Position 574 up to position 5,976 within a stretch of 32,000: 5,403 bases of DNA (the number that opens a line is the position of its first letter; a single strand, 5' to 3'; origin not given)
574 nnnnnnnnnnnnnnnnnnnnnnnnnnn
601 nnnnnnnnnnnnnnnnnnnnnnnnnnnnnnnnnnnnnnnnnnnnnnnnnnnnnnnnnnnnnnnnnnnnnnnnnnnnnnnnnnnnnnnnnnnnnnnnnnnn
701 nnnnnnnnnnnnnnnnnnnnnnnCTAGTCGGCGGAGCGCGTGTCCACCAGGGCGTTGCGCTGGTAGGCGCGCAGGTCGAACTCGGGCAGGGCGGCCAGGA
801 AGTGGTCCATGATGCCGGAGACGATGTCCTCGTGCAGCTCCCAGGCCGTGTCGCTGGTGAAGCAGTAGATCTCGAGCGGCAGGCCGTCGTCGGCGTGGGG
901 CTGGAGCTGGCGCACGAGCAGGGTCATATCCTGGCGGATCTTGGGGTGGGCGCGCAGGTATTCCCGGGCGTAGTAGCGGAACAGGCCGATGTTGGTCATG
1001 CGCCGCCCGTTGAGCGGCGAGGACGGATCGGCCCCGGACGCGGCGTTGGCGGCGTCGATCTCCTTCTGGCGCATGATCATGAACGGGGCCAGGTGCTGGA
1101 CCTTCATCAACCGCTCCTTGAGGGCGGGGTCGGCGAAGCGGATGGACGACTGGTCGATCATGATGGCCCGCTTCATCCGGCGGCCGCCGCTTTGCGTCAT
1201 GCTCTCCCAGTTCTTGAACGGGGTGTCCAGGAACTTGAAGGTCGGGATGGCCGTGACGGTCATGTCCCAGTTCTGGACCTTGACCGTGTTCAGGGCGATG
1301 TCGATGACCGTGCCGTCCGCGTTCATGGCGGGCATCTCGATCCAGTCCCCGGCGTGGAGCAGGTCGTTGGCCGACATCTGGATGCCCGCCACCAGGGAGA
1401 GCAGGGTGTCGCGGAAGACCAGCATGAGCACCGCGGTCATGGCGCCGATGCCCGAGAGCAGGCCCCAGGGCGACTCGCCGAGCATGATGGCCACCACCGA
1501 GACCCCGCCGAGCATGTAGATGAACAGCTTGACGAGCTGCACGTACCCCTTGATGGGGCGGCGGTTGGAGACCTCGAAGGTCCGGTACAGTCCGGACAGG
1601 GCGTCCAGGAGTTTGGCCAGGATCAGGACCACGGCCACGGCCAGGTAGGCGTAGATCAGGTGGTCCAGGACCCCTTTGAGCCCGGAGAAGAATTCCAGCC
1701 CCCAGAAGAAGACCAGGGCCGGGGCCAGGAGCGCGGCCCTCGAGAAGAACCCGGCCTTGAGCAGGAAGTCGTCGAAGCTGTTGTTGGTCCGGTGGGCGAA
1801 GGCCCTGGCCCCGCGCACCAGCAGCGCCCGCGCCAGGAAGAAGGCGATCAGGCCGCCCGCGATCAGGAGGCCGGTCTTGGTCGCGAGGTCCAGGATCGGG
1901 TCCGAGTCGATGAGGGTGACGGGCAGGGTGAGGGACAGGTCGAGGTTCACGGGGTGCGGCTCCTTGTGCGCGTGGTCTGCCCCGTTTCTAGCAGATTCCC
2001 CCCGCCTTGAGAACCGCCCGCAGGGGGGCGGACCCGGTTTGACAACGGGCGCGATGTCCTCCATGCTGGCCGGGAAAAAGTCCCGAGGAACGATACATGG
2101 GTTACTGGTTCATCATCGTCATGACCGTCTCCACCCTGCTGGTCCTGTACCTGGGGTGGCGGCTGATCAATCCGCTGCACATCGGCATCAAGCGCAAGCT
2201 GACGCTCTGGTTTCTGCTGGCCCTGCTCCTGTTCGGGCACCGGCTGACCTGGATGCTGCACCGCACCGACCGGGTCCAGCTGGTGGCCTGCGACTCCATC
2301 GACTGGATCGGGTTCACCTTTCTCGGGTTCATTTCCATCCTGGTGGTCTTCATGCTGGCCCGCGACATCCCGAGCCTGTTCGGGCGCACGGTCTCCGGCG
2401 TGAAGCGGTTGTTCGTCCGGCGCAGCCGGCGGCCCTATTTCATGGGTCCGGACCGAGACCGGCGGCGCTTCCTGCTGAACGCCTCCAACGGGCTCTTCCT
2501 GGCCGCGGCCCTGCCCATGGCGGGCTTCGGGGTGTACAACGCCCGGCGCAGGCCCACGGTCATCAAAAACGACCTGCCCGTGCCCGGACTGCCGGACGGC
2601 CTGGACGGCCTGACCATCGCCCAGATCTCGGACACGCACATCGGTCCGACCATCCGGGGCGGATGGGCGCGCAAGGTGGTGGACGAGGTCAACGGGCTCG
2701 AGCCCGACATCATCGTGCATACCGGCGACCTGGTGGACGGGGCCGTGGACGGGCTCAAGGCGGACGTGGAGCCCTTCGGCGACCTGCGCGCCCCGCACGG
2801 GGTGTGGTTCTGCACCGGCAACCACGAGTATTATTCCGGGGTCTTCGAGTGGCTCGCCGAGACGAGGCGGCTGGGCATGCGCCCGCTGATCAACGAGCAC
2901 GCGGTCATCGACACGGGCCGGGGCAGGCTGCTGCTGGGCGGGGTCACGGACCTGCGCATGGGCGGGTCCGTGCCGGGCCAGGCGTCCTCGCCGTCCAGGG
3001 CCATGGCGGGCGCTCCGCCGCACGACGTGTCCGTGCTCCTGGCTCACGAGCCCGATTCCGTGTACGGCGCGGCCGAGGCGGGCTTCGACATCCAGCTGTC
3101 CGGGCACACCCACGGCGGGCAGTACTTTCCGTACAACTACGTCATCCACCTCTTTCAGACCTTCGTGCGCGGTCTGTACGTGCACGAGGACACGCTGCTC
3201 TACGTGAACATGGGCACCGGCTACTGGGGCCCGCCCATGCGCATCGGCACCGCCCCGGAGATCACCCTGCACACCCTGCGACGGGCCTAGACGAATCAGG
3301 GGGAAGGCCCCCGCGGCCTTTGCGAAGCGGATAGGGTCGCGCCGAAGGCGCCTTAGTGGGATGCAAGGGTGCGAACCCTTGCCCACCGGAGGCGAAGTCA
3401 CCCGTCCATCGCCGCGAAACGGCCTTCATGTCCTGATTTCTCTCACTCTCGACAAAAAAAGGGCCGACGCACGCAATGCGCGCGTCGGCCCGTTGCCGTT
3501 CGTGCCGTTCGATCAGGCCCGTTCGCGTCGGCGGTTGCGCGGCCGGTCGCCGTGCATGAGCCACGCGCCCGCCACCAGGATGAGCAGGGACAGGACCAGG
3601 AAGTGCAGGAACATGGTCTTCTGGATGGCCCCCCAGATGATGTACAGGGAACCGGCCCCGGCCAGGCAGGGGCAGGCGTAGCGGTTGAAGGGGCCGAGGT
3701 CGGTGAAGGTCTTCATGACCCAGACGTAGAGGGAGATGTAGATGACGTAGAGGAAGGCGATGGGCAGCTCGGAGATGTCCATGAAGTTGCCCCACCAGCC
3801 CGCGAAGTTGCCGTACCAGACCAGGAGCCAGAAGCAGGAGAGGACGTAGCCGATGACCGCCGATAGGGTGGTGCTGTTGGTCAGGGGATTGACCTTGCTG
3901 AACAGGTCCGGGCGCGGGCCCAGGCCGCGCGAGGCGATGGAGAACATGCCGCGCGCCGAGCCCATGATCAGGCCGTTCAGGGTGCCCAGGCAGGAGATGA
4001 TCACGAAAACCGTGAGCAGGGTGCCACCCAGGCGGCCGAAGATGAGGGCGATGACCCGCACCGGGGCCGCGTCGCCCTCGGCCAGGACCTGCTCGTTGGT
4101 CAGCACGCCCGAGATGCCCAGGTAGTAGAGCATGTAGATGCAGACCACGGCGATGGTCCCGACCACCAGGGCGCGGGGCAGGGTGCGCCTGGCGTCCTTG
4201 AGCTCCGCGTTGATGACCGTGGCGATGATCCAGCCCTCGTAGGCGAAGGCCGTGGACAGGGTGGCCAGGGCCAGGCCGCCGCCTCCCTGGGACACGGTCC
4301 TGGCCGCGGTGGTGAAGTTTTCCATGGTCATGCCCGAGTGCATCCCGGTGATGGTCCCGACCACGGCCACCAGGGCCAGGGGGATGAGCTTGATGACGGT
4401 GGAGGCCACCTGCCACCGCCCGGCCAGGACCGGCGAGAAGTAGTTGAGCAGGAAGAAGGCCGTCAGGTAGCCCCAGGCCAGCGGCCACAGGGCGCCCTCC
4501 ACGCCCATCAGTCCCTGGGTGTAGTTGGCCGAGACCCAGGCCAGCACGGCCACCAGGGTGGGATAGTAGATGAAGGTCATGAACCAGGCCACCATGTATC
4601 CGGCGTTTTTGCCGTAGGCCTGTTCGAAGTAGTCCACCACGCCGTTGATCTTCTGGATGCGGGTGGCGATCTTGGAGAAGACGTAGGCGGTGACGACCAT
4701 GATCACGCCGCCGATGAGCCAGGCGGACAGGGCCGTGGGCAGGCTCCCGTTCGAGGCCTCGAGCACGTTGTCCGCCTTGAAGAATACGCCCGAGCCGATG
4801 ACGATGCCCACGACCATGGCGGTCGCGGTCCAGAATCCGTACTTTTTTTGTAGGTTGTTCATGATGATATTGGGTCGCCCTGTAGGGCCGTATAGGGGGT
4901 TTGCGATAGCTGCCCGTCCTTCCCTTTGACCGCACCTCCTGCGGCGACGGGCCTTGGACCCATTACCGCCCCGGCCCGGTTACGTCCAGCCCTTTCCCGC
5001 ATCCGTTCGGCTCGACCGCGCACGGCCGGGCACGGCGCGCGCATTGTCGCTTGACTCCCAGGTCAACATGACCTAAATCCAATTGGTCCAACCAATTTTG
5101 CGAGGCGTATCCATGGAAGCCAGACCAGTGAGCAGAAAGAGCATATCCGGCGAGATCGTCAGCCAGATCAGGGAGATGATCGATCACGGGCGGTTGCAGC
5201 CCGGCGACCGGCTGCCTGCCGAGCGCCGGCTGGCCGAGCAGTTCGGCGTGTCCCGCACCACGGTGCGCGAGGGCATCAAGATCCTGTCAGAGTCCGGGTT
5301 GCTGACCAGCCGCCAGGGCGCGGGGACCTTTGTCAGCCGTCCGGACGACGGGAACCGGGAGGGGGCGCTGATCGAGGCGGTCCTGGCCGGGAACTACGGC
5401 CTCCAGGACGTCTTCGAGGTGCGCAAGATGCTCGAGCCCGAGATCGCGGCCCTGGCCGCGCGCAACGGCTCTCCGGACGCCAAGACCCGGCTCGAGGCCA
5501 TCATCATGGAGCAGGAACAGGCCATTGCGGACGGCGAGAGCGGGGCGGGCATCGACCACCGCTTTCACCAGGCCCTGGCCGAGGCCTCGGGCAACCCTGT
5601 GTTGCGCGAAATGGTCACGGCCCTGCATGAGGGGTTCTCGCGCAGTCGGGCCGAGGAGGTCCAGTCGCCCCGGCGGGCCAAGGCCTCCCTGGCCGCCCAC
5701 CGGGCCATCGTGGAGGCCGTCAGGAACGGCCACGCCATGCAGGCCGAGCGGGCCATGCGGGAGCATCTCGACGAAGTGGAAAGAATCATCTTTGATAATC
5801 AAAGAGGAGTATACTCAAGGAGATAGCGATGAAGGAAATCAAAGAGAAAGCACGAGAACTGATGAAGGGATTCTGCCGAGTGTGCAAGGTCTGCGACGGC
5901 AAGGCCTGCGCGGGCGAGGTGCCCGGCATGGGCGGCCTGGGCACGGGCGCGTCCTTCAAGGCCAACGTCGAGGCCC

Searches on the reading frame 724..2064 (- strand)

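Call 103: search_protein_families(library=pfam, proteins=[window:724-2064:-], max_evalue=0.00001)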
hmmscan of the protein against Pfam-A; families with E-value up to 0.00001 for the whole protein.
window:724-2064:- (446 aa): 1 family
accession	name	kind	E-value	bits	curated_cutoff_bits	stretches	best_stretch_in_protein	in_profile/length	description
PF00924.24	MS_channel_2nd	-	1.3e-12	48.1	20.2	1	219-287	1-67/68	Mechanosensitive ion channel, beta-domain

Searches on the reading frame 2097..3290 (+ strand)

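Call 103: search_protein_families(library=pfam, proteins=[window:2097-3290:+], max_evalue=0.00001)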
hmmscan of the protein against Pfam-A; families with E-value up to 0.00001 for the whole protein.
window:2097-3290:+ (397 aa): 2 families
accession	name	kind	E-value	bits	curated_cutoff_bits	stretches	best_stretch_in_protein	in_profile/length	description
PF00149.33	Metallophos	-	3e-12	47.8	21.5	1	173-340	2-190/191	Calcineurin-like phosphoesterase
PF12850.12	Metallophos_2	-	3.6e-06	27.5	27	0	173-342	2-120/154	Calcineurin-like phosphoesterase superfamily domain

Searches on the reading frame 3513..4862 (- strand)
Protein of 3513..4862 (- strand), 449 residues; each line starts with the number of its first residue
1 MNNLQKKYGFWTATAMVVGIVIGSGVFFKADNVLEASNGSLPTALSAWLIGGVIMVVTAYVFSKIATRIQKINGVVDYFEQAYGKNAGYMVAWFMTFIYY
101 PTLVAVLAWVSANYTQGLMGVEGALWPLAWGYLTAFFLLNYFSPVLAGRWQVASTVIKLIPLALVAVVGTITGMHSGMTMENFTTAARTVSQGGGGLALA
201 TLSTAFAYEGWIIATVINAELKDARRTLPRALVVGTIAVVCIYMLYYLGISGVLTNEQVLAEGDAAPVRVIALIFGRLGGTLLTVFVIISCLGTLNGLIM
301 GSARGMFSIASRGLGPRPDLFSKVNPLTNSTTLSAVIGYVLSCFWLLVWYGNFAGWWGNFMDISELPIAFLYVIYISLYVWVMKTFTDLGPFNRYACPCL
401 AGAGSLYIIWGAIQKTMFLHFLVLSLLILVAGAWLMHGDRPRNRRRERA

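Call 103: search_protein_families(library=pfam, proteins=[window:3513-4862:-], max_evalue=0.00001)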
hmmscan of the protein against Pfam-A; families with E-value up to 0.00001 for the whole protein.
window:3513-4862:- (449 aa): 2 families
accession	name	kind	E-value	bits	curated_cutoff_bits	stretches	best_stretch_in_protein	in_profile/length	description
PF13520.12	AA_permease_2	-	1.1e-40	140.3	27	1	9-409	2-401/427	Amino acid permease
PF00324.27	AA_permease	-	6.8e-21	74.9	24.6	1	16-386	5-385/470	Amino acid permease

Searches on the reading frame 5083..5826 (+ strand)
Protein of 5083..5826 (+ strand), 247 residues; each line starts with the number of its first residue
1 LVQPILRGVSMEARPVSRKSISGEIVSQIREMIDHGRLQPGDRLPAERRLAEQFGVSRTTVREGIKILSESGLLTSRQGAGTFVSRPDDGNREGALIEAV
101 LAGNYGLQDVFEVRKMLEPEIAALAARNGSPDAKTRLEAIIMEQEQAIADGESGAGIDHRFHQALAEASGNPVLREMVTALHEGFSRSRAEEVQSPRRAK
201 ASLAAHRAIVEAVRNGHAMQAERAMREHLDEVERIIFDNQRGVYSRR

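Call 103: search_protein_families(library=pfam, proteins=[window:5083-5826:+], max_evalue=0.00001)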
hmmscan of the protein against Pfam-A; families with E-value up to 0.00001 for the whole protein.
window:5083-5826:+ (247 aa): 3 families
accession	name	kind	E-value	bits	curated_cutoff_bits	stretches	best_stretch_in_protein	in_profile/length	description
PF07729.17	FCD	-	1.9e-32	112.7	24.3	1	109-230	1-124/125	FCD domain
PF00392.27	GntR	-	4.6e-23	81.1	27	1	23-84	3-64/64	Bacterial regulatory proteins, gntR family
PF08279.18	HTH_11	-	1e-06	28.9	25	1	49-81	20-53/55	HTH domain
